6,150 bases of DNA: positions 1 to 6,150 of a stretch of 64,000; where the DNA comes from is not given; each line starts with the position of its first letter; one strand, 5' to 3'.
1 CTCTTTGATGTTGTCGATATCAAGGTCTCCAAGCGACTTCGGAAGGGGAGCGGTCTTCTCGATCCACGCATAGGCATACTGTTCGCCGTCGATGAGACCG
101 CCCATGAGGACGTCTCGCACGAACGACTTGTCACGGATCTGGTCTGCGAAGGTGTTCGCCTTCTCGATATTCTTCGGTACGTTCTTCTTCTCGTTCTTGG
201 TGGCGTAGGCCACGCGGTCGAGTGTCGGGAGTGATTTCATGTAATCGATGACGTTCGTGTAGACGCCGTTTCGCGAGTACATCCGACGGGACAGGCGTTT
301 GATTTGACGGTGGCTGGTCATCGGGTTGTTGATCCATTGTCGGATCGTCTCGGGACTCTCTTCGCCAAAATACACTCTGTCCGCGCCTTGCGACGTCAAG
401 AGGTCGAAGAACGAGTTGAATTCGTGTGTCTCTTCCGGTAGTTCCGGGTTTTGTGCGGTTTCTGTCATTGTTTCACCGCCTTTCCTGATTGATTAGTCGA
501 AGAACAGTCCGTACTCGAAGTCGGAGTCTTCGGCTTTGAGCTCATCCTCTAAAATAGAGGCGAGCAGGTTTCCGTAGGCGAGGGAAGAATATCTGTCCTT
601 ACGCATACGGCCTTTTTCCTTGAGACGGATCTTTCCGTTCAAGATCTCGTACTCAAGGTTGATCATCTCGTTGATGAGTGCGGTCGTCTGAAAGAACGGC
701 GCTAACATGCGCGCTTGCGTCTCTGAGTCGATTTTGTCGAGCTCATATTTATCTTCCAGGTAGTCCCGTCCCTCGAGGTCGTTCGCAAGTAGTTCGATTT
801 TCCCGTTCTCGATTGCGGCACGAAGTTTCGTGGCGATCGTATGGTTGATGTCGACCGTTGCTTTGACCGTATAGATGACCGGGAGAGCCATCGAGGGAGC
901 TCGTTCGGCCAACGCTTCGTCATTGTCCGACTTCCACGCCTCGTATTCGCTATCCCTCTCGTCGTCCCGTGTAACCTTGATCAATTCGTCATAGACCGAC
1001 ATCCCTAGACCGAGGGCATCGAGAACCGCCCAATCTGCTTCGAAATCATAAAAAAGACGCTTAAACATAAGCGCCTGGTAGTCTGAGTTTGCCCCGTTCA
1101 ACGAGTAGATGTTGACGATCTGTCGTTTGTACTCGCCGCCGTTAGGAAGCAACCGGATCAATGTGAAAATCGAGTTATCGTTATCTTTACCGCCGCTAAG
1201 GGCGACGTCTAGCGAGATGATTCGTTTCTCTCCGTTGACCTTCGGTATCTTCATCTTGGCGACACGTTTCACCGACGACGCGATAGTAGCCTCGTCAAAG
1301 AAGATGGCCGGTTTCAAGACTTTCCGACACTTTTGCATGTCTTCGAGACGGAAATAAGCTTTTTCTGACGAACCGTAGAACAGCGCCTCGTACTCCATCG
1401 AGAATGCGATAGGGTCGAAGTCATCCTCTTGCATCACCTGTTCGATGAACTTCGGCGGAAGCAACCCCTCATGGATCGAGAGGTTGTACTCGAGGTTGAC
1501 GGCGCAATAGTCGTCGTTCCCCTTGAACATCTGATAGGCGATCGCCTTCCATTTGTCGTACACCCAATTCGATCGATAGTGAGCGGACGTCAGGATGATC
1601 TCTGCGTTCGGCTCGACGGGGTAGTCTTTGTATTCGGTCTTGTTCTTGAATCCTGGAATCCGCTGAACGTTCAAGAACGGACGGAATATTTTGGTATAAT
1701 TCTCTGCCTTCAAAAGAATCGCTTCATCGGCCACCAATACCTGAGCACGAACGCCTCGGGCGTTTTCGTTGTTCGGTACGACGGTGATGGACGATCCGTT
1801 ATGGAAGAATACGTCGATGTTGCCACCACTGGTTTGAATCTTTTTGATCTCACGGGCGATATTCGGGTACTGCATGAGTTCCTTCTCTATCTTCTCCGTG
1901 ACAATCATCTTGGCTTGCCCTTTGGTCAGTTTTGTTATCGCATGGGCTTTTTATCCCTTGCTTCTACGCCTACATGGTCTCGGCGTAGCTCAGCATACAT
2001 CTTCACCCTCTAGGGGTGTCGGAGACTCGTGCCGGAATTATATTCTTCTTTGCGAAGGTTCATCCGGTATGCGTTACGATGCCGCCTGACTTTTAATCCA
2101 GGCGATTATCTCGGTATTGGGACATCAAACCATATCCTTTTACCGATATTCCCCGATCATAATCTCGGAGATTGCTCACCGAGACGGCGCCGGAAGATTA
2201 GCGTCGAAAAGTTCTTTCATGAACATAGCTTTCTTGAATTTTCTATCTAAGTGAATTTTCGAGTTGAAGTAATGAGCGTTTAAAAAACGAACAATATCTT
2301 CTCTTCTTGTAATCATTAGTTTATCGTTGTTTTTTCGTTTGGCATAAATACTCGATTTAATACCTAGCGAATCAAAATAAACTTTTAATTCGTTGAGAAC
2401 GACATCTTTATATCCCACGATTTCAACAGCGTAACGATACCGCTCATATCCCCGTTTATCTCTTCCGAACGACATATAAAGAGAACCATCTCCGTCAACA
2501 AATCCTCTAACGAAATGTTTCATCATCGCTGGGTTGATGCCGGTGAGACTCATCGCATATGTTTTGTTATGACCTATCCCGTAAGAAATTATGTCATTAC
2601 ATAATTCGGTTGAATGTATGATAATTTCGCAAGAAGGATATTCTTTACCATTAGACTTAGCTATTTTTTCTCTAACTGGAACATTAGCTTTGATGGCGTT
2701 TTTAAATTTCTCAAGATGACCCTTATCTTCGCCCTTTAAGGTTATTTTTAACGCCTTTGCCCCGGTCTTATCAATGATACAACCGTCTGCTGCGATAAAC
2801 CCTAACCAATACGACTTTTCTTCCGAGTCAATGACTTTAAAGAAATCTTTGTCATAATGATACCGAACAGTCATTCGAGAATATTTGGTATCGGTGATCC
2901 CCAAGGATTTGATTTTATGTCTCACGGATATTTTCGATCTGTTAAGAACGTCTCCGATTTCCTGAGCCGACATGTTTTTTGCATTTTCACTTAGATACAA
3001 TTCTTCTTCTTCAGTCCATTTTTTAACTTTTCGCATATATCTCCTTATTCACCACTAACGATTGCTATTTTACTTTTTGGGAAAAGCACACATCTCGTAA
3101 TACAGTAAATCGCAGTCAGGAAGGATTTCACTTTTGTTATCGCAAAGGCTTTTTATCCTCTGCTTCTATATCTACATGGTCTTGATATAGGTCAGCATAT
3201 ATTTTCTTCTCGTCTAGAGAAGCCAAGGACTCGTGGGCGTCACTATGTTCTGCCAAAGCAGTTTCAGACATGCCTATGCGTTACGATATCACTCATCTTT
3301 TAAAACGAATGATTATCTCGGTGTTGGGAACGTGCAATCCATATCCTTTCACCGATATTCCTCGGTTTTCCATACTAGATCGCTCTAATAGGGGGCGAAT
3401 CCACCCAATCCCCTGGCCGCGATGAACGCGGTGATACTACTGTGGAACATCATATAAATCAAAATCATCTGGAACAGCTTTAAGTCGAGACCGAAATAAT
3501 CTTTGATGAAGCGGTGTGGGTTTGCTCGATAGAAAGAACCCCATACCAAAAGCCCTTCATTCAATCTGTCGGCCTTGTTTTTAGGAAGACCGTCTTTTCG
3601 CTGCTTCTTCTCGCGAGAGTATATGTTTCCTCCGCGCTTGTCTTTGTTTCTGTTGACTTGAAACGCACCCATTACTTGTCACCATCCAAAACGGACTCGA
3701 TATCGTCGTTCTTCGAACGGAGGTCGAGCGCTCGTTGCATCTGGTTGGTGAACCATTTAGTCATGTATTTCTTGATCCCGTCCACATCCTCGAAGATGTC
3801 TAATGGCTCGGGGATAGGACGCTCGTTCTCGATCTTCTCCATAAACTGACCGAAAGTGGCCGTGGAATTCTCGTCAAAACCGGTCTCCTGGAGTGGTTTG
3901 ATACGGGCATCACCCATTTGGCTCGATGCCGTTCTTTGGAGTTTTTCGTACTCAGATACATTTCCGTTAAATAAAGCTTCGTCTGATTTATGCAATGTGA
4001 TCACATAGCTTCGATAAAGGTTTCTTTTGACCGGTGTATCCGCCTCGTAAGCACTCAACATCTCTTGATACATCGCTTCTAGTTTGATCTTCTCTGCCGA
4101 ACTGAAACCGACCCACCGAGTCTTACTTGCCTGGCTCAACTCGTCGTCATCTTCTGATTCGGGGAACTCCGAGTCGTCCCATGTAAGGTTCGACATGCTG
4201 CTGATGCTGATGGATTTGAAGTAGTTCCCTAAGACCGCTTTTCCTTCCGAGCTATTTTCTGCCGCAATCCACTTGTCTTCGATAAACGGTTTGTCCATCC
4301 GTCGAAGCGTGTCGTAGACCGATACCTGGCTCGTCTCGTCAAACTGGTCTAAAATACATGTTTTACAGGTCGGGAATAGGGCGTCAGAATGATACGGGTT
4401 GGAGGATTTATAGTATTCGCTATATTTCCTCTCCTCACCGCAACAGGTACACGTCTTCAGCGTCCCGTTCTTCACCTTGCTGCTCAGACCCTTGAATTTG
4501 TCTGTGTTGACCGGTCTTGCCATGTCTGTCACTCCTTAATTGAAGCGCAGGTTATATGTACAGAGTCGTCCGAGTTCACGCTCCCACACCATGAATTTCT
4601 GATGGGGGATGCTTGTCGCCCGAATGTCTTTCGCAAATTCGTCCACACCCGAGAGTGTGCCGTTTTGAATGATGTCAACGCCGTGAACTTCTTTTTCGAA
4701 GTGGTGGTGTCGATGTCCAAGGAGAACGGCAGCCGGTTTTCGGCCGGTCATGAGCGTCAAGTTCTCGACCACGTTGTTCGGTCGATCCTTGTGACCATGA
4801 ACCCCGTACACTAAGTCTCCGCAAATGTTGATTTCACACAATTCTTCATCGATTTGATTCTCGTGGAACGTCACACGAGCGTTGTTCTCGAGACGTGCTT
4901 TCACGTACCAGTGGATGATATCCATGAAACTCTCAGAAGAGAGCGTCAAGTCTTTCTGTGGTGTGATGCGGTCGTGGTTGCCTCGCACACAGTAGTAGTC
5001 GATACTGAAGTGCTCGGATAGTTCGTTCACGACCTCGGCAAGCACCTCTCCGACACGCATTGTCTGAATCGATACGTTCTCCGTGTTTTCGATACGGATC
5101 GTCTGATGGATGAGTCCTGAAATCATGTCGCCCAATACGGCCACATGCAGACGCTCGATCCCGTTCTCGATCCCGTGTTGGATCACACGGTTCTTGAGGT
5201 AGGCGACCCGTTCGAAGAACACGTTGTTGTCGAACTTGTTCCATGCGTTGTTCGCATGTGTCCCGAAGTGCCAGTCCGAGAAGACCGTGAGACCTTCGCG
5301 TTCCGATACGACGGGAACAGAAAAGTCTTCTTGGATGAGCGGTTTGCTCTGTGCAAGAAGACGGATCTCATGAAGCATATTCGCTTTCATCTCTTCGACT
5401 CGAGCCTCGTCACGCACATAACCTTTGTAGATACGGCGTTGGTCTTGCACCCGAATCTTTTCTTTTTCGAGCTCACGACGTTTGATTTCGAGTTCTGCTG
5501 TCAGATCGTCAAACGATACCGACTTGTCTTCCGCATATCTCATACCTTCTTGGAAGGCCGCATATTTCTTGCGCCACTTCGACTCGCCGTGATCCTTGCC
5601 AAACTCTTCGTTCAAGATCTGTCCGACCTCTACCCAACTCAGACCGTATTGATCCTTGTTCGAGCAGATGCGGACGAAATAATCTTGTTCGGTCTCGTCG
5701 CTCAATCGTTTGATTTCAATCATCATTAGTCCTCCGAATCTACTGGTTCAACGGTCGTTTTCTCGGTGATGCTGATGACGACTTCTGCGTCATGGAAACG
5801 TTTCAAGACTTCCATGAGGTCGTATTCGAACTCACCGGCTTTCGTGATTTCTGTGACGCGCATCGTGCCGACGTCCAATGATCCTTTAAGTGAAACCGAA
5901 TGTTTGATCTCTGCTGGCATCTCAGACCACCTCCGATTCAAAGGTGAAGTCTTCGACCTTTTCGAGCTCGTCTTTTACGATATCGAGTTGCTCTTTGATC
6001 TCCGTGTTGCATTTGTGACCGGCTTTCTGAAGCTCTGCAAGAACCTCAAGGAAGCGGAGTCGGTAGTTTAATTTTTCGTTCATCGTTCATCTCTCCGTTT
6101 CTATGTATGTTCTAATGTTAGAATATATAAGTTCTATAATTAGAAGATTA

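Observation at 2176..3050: Homing endonuclease with two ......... motifs and a sigma-like HTH, starting 14 nt into intron 2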

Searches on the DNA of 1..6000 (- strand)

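Call 5: search_dna_similar(query=window:1-6000:-, collection=phages, mode=near, max_rows=20)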
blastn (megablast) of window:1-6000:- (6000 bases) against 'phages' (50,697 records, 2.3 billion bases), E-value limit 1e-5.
Records with a match: 1; places in all: 1; records where one place covers at least 80% of the query: 0.
Best place of each record, by identity: >=99% 1.
By first word of the organism name: Caldibacillus 1.
By host as written in the record: Caldibacillus debilis GB1 1.
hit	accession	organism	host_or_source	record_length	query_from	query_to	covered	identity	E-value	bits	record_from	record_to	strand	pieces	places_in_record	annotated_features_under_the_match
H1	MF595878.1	Caldibacillus phage CBP1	Caldibacillus debilis GB1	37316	2835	2868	1%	100.0%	8e-7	64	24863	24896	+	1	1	TMP repeat containing protein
